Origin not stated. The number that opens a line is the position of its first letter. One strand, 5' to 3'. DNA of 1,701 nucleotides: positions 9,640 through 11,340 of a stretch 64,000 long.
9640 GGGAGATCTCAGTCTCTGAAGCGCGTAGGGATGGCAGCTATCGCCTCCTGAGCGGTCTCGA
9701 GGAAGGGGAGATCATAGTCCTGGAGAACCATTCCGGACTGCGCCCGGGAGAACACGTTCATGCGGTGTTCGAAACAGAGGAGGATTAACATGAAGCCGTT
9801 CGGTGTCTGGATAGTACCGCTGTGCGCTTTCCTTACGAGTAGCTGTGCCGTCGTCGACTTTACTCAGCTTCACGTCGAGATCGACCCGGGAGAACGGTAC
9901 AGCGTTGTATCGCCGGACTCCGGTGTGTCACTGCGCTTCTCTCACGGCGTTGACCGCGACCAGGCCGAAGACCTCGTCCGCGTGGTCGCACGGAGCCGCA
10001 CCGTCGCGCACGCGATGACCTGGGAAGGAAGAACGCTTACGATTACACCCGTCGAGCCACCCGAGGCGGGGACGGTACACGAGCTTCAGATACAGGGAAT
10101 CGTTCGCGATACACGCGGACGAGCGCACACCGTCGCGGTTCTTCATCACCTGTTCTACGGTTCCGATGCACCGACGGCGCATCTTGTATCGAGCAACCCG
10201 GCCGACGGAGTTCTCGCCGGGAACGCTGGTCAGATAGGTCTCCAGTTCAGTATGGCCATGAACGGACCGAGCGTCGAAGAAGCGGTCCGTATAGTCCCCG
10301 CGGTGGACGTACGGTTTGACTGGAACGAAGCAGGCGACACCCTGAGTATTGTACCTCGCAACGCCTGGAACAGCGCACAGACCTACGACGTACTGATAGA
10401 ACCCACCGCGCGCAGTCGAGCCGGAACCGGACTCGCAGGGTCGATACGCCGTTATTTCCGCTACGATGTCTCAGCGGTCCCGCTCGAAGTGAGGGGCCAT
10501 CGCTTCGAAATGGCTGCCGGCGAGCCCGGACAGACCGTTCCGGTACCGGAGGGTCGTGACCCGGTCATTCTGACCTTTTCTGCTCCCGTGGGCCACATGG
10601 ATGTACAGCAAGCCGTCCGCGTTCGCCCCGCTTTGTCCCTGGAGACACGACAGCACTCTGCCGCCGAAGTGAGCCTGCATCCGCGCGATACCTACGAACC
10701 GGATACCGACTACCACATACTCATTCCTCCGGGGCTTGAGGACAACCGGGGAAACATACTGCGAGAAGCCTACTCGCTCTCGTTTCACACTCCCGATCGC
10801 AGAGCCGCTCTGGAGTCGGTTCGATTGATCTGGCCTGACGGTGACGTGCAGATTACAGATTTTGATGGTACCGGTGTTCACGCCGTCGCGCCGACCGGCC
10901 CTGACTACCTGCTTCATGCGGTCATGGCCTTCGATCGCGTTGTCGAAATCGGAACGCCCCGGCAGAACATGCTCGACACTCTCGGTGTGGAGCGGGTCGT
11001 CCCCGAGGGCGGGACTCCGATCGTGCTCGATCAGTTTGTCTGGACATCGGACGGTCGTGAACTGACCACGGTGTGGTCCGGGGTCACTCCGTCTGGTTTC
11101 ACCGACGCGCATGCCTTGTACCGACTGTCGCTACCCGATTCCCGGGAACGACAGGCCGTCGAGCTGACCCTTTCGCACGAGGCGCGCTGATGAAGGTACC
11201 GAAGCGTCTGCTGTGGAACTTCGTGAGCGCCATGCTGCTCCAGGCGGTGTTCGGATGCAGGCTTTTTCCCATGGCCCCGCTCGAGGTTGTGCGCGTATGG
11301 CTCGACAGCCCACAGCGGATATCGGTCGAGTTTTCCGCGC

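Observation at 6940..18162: Six-gene translationally coupled efflux-like operon with two Ig-fold lipoproteins inserted between the adaptor and the pump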

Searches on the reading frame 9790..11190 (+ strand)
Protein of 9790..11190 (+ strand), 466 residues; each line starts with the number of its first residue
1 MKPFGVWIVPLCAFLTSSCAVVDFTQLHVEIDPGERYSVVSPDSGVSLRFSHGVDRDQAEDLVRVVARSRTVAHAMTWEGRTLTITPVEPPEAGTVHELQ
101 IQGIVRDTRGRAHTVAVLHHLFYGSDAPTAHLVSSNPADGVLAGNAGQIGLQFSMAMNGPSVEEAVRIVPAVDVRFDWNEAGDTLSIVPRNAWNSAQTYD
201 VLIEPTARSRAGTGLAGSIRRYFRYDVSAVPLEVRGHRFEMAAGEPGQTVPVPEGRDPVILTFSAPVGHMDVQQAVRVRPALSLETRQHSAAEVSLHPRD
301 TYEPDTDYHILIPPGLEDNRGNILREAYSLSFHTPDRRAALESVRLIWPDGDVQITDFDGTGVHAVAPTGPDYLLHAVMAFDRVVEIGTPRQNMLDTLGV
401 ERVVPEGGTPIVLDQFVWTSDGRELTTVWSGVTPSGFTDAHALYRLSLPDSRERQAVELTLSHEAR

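Call 5: search_protein_families(library=pfam, proteins=[window:9790-11190:+], max_evalue=0.1)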
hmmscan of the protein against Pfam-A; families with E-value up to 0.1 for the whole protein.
window:9790-11190:+ (466 aa): 3 families
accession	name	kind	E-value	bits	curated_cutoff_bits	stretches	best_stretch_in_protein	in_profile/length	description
PF13205.12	Big_5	-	4.7e-24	85.6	23.6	3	131-218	6-98/105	Bacterial Ig-like domain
PF04234.18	CopC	-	0.00032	22.1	23.3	0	130-169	2-38/92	CopC domain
PF21863.2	HTH_67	-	0.014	15.4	27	1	55-132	99-178/268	Helix-turn-helix family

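Call 6: search_protein_families(library=ncbifam, proteins=[window:9790-11190:+], max_evalue=0.1)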
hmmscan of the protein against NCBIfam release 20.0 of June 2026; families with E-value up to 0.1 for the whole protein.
window:9790-11190:+ (466 aa): 0 families

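Call 12: find_homologous_proteins(query=window:9790-11190:+)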
Query window:9790-11190:+ (466 aa): 4 proteins with E <= 0.001 among 8000 candidates.
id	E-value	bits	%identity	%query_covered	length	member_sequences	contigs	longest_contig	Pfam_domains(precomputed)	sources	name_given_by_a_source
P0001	0.0e+0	1050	100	100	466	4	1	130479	PF13205.13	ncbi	-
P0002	4.3e-212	723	70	100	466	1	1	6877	PF13205.13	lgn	-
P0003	1.1e-209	715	68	100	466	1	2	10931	PF13205.13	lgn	-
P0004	1.5e-110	388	41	98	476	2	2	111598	PF13205.13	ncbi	-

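Call 13: find_encoding_contigs(protein=P0004, flank=10000, max_places=4)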
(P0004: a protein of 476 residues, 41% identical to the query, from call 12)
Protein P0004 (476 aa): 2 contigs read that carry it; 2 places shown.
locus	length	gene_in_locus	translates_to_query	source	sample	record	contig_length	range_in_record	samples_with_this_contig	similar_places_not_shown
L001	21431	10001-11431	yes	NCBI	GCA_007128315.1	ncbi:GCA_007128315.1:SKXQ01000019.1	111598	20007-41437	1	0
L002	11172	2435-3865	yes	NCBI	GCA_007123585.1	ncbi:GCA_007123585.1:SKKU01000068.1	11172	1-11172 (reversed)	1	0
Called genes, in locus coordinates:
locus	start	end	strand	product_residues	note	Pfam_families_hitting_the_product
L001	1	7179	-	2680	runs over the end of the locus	-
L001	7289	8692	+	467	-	PF02321:OEP (faint)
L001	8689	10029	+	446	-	PF25919:BSH_CusB (faint), PF25917:BSH_RND (faint), PF00364:Biotin_lipoyl (faint), PF25973:BSH_CzcB (weak), PF25984:BSH_YknX (faint), PF25997:BSH_YhbJ (faint), PF25954:Beta-barrel_RND_2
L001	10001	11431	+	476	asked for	PF13205:Big_5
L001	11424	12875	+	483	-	PF13205:Big_5 (faint)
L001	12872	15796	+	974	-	PF00873:ACR_tran, PF02355:SecD_SecF_C (weak)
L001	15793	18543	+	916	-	PF00873:ACR_tran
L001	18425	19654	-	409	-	PF00027:cNMP_binding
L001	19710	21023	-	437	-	PF00464:SHMT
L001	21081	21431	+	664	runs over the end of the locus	PF06785:UPF0242 (faint), PF04108:ATG17_like (faint), PF00672:HAMP, PF00015:MCPsignal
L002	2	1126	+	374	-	?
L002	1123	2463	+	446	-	PF25919:BSH_CusB (faint), PF25917:BSH_RND (faint), PF00364:Biotin_lipoyl (faint), PF25973:BSH_CzcB (weak), PF25984:BSH_YknX (faint), PF25997:BSH_YhbJ (faint), PF25954:Beta-barrel_RND_2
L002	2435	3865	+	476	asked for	PF13205:Big_5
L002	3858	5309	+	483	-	PF13205:Big_5 (faint)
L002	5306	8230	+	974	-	PF00873:ACR_tran, PF02355:SecD_SecF_C (weak)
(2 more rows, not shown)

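Call 14: find_encoding_contigs(protein=P0003, flank=10000, max_places=4)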
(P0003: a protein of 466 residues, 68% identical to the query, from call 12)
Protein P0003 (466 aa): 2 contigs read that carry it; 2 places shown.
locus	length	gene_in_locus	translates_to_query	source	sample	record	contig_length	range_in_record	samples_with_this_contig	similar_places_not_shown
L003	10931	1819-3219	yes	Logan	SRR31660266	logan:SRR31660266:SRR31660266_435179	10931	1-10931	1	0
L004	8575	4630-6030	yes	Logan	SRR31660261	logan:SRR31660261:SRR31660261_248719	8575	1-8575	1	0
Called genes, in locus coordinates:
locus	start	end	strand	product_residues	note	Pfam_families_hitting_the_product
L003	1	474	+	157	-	?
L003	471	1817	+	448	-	PF25919:BSH_CusB (faint), PF00364:Biotin_lipoyl (faint), PF25917:BSH_RND (weak), PF25973:BSH_CzcB (weak), PF25984:BSH_YknX (faint), PF25954:Beta-barrel_RND_2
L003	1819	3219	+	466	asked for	PF13205:Big_5 (weak)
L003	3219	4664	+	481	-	PF13205:Big_5 (weak)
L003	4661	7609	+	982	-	PF00873:ACR_tran, PF02355:SecD_SecF_C (faint), PF00873:ACR_tran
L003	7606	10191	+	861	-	PF00873:ACR_tran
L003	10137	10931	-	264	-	?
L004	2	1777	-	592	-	?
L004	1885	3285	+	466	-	-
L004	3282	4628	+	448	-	PF25919:BSH_CusB (faint), PF00364:Biotin_lipoyl (faint), PF25917:BSH_RND (weak), PF25973:BSH_CzcB (weak), PF25984:BSH_YknX (faint), PF25954:Beta-barrel_RND_2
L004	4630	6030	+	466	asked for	PF13205:Big_5 (weak)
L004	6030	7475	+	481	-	PF13205:Big_5 (weak)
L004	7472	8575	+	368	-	?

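Call 41: predict_structure(alignment_id=A3)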
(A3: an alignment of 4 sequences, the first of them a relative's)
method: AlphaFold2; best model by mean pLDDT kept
length: 466 residues; sequences in the alignment: 4
mean_pLDDT: 68.0   pTM: 0.34
mean pLDDT of the five models: 68.0, 47.3, 45.9, 40.4, 34.2
residues with pLDDT >= 90: 37; 70-90: 199; 50-70: 140; < 50: 90
segments of 3 or more residues with pLDDT < 50: 1-24, 242-251, 386-418, 431-441, 453-455, 464-466
pLDDT, mean of each block of 10 residues (from residue 1): 35 35 57 64 83 88 77 89 88 73 84 78 62 69 70 84 86 90 89 74 69 69 60 72 41 75 88 87 90 89 79 77 73 63 69 66 57 60 51 43 36 45 58 43 53 53 48
secondary structure, 60 per line:
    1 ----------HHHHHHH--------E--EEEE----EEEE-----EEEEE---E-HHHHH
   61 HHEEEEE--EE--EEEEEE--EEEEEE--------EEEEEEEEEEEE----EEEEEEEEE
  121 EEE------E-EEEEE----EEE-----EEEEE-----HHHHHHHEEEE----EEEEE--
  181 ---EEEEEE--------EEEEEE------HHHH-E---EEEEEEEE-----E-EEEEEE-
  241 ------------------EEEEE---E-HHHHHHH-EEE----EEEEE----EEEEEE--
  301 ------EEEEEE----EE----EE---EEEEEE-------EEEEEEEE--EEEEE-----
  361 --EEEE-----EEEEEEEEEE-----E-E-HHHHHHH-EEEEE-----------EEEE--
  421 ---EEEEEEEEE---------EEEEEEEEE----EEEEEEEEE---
elements in order: H11-17 E29-32 E37-40 E46-50 H56-62 E63-67 E74-79 E82-87 E96-107 E112-123 E132-136 E141-143 E149-153 H159-165 E166-169 E174-178 E184-189 E198-203 H210-213 E219-226 E234-239 E259-263 H269-275 E277-279 E284-288 E293-298 E307-312 E328-333 E341-348 E351-355 E363-366 E372-381 H391-397 E399-403 E415-418 E424-432 E442-450 E455-463

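Call 44: fold_search(model_id=the predicted structure, library=pdb)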
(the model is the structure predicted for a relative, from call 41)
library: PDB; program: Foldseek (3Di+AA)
matches with E <= 10: 1960; with E <= 0.001: 77
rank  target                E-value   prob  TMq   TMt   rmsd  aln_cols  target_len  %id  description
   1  4z7a                  3.8e-08  1.00  0.18  0.23  13.8       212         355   20  Structural and biochemical characterization of a non-functionally redundant M. tuberculosis (3,3) L,D-Transpeptidase, Ld (released 2015-09-02)
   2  4uic                  4.9e-08  1.00  0.21  0.17  14.7       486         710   10  Crystal structure of the S-layer protein rSbsC(31-844) (released 2016-04-13)
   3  5uwv_A                1.4e-07  1.00  0.19  0.25  28.2       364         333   12  Crystal structure of Mycobacterium abscessus L,D-transpeptidase 2 (released 2017-08-16)
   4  4uj6                  2.2e-07  1.00  0.20  0.16  15.3       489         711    9  Structure of surface layer protein SbsC, domains 1-6 (released 2016-04-27)
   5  3vyn_A                2.8e-07  1.00  0.18  0.24  23.4       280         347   16  Crystal structure of Mycobacterium tuberculosis L,D-transpeptidase LdtMt2 N55 truncation mutant (resideus 55-408) (released 2013-06-19)
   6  5du7_A                3.0e-07  1.00  0.19  0.24  22.5       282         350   16  Crystal structure of ldtMt2 at 1.79 Angstrom resolution (released 2016-09-28)
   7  8a1l_A                3.3e-07  1.00  0.19  0.24  23.4       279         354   16  Crystal structure of the transpeptidase LdtMt2 from Mycobacterium tuberculosis in complex with alpha-chloro ketone 2 (released 2023-06-14)
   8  5d7h_B                4.0e-07  1.00  0.19  0.24  23.8       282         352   16  X-RAY CRYSTAL STRUCTURE OF L,D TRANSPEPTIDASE 2 FROM MYCOBACTERIUM TUBERCULOSIS (released 2016-09-28)
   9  5du7_C                4.8e-07  1.00  0.18  0.23  22.5       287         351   15  Crystal structure of ldtMt2 at 1.79 Angstrom resolution (released 2016-09-28)
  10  4liq_E                5.9e-07  1.00  0.21  0.21  24.9       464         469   12  Structure of the extracellular domain of human CSF-1 receptor in complex with the Fab fragment of RG7155 (released 2014-06-18)
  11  8pxy_A                6.5e-07  1.00  0.18  0.23  22.5       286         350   16  Crystal structure of the transpeptidase LdtMt2 C354S mutant from Mycobacterium tuberculosis in complex with natural su (released 2024-08-07)
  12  8aho_A                7.9e-07  1.00  0.18  0.23  23.3       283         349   16  Crystal structure of the transpeptidase LdtMt2 from Mycobacterium tuberculosis in complex with cyanamide analogue 31 (released 2023-08-02)
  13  5uwv_B                8.3e-07  1.00  0.19  0.25  28.0       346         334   13  Crystal structure of Mycobacterium abscessus L,D-transpeptidase 2 (released 2017-08-16)
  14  8a1m_A                8.3e-07  1.00  0.19  0.24  25.4       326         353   15  Crystal structure of the transpeptidase LdtMt2 from Mycobacterium tuberculosis in complex with maleimide analogue 4 (released 2023-06-14)
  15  4hu2                  8.7e-07  1.00  0.19  0.42  14.1       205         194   18  Crystal structure of LdtMt2, a L,D-transpeptidase from Mycobacterium tuberculosis: domain A and B (released 2012-12-12)
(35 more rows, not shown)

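Call 68: search_protein_families(library=ncbifam, proteins=[L001:1-7179:-], max_evalue=1)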
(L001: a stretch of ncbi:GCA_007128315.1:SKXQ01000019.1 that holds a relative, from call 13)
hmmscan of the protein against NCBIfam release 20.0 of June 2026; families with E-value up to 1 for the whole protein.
L001:1-7179:- (2393 aa): 0 families

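Call 100: list_cluster_members(proteins=[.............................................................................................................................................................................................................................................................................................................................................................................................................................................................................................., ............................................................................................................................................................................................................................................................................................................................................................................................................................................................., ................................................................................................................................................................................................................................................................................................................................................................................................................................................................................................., P0001, P0014, P0141, P0138, P0151, P0153, P0156])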
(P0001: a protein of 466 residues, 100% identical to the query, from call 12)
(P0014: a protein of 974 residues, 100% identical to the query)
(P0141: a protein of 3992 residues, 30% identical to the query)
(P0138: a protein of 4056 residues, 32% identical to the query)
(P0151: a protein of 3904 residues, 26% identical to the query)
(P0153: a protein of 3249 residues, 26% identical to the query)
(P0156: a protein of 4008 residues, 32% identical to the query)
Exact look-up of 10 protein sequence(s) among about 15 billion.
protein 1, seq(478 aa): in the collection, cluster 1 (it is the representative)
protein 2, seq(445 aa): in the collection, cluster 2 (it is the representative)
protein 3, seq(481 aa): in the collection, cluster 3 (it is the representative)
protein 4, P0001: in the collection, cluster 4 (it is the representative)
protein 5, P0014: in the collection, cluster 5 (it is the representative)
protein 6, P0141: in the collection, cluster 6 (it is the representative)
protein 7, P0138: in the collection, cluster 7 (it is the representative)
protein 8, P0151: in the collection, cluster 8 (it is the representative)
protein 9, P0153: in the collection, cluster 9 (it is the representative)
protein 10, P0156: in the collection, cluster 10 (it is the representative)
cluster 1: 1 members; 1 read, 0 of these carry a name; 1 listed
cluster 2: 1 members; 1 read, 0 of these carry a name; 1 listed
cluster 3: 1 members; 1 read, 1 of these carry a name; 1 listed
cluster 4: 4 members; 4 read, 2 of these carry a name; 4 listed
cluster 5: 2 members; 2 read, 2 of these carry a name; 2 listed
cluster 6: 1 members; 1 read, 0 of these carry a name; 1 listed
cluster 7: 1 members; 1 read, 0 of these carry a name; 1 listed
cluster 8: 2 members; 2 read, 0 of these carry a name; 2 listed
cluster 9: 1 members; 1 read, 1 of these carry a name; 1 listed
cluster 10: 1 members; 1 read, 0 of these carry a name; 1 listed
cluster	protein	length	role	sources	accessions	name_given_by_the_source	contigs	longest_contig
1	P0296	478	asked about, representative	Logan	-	-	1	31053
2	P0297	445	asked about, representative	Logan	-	-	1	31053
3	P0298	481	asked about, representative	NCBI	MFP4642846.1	MAG: Ig-like domain-containing protein [Spirochaetales bacterium]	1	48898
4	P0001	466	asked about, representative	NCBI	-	-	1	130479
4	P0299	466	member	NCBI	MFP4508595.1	MAG: Ig-like domain-containing protein [Spirochaetaceae bacterium]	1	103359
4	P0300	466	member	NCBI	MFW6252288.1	MAG: Ig-like domain-containing protein [bacterium]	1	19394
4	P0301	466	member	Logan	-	-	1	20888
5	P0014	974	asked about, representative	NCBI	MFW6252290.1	MAG: efflux RND transporter permease subunit [bacterium]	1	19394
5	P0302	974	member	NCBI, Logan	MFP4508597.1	MAG: efflux RND transporter permease subunit [Spirochaetaceae bacterium]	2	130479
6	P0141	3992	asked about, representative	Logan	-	-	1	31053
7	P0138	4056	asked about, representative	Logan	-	-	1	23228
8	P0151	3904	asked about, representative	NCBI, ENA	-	-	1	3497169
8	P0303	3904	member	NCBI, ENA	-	-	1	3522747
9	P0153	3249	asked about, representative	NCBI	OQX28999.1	MAG: hypothetical protein B0D92_05860, partial [Spirochaeta sp. LUC14_002_19_P3]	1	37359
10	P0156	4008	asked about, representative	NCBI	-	-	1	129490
